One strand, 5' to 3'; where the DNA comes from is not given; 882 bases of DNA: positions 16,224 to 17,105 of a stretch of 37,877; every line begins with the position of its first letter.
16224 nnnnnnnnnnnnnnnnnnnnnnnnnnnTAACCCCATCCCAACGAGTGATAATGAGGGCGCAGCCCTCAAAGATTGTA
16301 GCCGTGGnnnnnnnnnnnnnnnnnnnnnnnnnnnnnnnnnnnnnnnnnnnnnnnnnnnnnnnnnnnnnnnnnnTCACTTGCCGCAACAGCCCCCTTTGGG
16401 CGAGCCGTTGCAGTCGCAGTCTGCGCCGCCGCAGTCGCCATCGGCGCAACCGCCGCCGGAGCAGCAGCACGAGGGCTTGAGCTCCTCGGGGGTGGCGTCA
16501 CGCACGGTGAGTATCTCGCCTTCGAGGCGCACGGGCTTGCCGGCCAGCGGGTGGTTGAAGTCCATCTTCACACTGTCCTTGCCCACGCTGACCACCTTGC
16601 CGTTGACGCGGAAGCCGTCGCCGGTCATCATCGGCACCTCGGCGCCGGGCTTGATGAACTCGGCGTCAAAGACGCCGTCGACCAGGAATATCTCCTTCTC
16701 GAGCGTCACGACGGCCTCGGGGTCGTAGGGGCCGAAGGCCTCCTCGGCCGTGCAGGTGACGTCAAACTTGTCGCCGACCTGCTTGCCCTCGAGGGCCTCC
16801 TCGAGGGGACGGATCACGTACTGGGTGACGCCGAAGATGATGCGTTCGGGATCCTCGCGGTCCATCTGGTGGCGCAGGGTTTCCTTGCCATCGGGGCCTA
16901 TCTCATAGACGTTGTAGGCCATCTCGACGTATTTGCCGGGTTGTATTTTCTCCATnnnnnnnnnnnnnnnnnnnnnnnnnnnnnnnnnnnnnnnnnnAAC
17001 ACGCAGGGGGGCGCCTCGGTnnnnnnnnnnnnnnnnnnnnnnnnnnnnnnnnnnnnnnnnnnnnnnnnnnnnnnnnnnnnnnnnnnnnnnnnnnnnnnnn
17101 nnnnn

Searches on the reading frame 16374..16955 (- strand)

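Call 34: search_protein_families(library=pfam, proteins=[window:16374-16955:-], max_evalue=0.001)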
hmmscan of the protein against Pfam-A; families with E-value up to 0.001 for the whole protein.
window:16374-16955:- (193 aa): 1 family
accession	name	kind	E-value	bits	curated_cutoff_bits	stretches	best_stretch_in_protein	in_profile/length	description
PF00254.34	FKBP_C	-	2.2e-06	28.3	21.1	1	3-79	4-76/94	FKBP-type peptidyl-prolyl cis-trans isomerase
